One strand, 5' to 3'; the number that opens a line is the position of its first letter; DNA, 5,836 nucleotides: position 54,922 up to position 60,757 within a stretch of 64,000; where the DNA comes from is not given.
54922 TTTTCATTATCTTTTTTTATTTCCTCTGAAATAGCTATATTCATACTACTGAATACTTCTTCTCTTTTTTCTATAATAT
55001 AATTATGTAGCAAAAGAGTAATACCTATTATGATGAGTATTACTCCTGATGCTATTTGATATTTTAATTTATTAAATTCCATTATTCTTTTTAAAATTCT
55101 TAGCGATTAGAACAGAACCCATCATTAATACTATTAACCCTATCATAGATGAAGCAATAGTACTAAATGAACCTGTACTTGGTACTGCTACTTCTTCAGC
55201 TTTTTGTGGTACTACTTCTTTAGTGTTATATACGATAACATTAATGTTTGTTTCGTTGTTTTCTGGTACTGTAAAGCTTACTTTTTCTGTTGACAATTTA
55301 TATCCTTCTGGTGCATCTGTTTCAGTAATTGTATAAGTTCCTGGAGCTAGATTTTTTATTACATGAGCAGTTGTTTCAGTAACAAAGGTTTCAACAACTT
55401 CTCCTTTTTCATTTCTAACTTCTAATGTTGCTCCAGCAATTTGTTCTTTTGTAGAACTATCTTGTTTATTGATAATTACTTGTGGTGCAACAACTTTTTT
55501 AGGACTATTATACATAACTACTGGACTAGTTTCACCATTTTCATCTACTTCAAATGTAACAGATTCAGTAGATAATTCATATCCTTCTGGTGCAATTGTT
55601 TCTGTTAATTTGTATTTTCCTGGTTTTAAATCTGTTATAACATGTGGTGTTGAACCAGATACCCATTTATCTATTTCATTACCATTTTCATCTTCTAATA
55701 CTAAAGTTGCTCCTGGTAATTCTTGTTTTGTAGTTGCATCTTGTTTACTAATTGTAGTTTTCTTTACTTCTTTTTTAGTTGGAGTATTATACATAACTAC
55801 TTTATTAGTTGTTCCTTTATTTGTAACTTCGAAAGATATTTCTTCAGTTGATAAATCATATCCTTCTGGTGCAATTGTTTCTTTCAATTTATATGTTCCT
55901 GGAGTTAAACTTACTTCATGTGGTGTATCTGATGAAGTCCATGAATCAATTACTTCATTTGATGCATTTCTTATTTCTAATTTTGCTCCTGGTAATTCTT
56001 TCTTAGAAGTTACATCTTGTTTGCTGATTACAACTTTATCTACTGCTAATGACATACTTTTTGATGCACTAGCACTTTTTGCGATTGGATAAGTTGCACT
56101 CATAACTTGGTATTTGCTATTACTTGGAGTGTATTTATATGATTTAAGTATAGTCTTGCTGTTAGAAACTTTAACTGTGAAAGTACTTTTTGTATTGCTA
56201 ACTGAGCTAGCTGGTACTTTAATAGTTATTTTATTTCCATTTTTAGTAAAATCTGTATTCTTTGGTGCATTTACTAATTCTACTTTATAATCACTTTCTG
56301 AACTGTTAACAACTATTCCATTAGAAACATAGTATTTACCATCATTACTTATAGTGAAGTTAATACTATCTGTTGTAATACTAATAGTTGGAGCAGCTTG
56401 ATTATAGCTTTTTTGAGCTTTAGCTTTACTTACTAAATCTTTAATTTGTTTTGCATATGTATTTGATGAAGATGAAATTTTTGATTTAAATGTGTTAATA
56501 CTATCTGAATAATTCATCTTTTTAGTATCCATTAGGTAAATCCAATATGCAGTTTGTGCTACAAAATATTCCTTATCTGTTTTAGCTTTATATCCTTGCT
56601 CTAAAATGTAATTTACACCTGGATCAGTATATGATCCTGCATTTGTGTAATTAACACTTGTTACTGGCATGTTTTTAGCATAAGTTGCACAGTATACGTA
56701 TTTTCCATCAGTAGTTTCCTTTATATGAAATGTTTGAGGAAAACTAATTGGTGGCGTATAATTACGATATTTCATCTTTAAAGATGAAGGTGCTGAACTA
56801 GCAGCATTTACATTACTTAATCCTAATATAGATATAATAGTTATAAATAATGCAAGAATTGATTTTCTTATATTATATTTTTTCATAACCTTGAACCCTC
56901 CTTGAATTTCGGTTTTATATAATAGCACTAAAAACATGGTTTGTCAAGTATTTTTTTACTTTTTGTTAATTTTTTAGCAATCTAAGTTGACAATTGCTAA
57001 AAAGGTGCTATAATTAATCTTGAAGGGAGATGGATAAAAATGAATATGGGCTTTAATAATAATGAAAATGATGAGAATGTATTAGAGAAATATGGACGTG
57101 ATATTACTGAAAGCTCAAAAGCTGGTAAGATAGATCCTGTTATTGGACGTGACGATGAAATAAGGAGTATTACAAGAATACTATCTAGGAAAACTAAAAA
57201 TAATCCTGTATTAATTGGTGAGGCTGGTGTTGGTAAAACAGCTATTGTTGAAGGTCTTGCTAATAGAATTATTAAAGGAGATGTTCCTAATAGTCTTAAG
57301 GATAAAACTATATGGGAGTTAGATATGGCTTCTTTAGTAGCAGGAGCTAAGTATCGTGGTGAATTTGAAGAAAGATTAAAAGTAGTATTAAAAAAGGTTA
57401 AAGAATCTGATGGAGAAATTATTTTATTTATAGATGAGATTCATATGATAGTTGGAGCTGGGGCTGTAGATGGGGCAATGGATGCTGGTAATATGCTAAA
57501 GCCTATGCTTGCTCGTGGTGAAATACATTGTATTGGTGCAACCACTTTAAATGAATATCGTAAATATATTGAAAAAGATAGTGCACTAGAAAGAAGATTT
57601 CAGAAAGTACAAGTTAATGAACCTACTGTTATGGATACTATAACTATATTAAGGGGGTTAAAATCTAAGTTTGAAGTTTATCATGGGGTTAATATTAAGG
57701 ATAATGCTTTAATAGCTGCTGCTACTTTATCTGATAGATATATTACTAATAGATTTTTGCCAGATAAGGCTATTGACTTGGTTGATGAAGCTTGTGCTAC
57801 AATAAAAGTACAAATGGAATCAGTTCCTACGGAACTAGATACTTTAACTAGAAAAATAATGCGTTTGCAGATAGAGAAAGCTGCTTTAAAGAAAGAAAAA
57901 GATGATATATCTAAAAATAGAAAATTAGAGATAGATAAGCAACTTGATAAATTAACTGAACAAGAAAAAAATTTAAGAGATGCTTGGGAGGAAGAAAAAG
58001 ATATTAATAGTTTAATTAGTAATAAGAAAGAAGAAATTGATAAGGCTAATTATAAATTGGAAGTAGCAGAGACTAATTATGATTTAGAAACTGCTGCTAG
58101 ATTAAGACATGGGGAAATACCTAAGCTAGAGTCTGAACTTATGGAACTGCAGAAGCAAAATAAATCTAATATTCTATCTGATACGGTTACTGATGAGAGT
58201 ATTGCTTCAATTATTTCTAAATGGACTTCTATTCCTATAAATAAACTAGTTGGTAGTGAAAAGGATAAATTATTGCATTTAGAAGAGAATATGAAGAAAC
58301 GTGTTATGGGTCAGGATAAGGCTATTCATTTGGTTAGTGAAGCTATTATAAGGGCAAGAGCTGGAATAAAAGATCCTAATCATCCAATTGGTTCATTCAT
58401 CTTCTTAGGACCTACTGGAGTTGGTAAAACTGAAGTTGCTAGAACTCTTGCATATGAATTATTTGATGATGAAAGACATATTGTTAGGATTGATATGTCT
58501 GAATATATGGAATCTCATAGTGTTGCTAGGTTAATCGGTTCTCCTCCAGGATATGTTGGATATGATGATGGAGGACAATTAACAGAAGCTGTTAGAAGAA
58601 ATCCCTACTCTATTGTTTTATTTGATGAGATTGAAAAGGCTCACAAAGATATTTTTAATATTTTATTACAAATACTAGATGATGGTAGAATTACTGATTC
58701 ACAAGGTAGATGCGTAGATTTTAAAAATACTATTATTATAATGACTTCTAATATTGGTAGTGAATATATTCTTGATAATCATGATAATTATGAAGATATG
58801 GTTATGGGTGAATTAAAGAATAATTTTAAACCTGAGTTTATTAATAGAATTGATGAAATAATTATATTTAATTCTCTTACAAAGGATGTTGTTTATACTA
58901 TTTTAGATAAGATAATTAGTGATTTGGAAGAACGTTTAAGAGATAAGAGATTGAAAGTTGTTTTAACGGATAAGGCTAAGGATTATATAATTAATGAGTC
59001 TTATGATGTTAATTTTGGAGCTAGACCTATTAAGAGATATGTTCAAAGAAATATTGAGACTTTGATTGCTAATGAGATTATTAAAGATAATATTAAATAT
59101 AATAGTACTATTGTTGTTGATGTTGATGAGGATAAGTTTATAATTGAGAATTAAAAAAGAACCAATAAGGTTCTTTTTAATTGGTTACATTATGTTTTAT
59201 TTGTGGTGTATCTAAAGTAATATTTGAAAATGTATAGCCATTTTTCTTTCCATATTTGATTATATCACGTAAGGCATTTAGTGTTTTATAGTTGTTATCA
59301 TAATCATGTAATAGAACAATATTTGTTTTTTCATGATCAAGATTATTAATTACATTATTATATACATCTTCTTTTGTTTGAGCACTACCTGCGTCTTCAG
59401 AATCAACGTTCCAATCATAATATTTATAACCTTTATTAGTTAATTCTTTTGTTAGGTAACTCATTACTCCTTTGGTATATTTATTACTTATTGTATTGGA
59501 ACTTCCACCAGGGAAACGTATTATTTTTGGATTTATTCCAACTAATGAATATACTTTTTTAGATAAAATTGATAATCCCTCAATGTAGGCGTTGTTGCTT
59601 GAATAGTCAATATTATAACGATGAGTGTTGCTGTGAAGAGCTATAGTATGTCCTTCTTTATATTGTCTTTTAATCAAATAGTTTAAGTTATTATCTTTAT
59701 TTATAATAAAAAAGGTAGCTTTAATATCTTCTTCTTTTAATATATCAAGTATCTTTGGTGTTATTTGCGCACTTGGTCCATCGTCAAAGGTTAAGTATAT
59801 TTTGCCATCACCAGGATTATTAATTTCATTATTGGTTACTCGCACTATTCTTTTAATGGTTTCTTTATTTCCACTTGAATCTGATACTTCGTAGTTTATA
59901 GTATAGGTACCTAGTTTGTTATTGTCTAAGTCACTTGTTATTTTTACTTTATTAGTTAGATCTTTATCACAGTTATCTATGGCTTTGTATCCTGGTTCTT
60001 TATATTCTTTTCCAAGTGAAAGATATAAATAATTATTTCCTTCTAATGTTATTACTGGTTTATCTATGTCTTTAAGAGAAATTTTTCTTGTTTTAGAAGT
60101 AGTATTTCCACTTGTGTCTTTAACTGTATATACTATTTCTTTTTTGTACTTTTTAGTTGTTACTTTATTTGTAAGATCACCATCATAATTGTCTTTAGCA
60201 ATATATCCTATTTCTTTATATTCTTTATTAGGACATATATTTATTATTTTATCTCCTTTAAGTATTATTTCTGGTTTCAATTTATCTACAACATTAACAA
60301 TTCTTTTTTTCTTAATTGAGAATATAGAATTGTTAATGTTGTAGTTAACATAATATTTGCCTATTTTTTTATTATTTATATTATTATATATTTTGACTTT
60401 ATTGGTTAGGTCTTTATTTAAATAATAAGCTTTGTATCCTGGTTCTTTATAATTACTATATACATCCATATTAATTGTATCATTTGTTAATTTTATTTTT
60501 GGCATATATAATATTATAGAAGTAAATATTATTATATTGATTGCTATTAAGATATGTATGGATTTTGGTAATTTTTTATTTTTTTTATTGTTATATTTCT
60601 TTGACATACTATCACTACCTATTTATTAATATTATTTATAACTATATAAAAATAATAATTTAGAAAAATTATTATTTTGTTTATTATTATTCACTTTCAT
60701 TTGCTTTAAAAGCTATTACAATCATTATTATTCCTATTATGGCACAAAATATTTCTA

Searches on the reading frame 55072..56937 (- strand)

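Call 82: search_protein_families(library=pfam, proteins=[window:55072-56937:-], max_evalue=0.0001)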
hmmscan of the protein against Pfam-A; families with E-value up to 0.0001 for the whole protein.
window:55072-56937:- (621 aa): 4 families
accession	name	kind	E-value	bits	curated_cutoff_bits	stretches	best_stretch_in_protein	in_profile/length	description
PF17802.7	SpaA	-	2.9e-54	181.6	23.1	3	393-478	2-90/91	Prealbumin-like fold domain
PF17210.9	SdrD_B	-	2.7e-09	37.7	29.7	0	492-554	17-78/112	SdrD B-like domain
PF13620.12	CarboxypepD_reg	-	2.2e-06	28.3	32.3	0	495-567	9-79/82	Carboxypeptidase regulatory-like domain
PF08341.16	TED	-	5.4e-05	24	22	1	81-173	2-101/102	Thioester domain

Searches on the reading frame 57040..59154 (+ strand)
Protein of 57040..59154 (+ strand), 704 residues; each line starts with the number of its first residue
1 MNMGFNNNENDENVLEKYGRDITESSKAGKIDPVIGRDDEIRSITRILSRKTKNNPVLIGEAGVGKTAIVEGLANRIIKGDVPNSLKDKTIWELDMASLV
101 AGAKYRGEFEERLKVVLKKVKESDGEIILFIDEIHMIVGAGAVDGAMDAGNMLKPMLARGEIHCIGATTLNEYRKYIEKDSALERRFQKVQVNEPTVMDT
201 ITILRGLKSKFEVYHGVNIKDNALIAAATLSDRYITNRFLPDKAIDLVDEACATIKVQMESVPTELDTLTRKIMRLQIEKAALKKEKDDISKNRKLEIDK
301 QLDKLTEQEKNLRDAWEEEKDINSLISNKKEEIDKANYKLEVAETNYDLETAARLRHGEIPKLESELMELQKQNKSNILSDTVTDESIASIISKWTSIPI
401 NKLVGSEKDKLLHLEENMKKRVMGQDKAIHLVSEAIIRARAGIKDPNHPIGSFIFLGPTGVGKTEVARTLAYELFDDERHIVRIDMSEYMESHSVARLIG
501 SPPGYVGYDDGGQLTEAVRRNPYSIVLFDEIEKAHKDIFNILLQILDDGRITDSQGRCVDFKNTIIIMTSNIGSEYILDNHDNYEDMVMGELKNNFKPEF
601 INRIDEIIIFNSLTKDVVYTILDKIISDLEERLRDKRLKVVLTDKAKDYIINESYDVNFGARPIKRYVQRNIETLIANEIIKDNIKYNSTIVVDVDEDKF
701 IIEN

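Call 82: search_protein_families(library=pfam, proteins=[window:57040-59154:+], max_evalue=0.0001)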
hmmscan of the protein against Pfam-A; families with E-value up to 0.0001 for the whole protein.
window:57040-59154:+ (704 aa): 16 families
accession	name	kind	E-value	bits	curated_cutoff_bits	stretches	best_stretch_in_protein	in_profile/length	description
PF07724.20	AAA_2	-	7.3e-72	241.2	27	1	449-607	2-166/166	AAA domain (Cdc48 subfamily)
PF17871.7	AAA_lid_9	-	2.8e-33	114.4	22.8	1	197-293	2-98/104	AAA lid domain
PF00004.35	AAA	-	1.3e-23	84.3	21.2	2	57-189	2-125/131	ATPase family associated with various cellular activities (AAA)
PF10431.15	ClpB_D2-small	-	2.7e-21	75.8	21.9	1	613-693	1-81/81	C-terminal, D2-small domain, of ClpB protein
PF07728.20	AAA_5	-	2.8e-19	69.9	22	1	453-574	2-125/139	AAA domain (dynein-related subfamily)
PF13401.12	AAA_22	-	1.5e-11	45.2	27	1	452-548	7-110/130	AAA domain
PF13191.12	AAA_16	-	6.1e-11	43.5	32.6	1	34-79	2-50/167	AAA ATPase domain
PF13173.12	AAA_14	-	3e-08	34.1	27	0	454-549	6-88/129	AAA domain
PF12775.13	AAA_7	-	4.7e-07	30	25.8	0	453-501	36-84/181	P-loop containing dynein motor region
PF00158.32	Sigma54_activat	-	5e-07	30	20.2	0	452-554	24-125/168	Sigma-54 interaction domain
PF20720.3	nSTAND3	-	1.7e-06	28.3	27.2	0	454-491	21-58/155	Novel STAND NTPase 3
PF05621.17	TniB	-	3.3e-06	27.1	22.4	0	76-193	71-185/189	Bacterial TniB protein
PF01637.24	ATPase_2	-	3.6e-06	27.4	33.2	0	37-186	4-173/225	ATPase domain predominantly from Archaea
PF01695.23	IstB_IS21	-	2e-05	24.6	24.1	0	453-474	95-116/238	IstB-like ATP binding protein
PF13238.12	AAA_18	-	4.1e-05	24.5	29.4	0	58-127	3-74/128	AAA domain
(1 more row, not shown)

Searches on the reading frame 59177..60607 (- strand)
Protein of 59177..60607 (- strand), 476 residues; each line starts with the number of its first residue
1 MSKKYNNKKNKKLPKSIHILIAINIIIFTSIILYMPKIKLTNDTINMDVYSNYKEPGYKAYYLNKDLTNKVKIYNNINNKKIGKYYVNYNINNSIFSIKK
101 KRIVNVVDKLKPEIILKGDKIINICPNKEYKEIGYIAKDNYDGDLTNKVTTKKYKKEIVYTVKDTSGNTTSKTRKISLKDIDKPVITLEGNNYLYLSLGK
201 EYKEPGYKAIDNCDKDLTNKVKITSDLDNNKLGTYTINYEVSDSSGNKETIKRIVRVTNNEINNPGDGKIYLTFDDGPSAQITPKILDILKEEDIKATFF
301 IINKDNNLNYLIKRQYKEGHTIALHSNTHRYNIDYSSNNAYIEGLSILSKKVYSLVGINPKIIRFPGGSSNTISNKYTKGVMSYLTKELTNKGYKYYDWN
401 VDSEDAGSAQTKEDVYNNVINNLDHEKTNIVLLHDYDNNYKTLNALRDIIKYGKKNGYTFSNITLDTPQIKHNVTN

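Call 101: search_protein_families(library=pfam, proteins=[window:59177-60607:-], max_evalue=0.001)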
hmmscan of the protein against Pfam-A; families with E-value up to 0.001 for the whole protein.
window:59177-60607:- (476 aa): 4 families
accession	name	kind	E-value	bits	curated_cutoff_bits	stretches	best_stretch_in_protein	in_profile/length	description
PF16403.11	Bact_surface_Ig-like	-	1.1e-36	125.1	27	3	186-257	1-71/71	Bacterial surface protein, Ig-like domain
PF01522.26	Polysacc_deac_1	-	9.2e-24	84.2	23.1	1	264-377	3-115/124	Polysaccharide deacetylase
PF17963.7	Big_9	-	0.00028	22.2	23.6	0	222-250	55-83/89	Bacterial Ig domain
PF10096.14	DUF2334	-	0.00029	20.9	26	1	304-445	51-198/203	Uncharacterized protein conserved in bacteria (DUF2334)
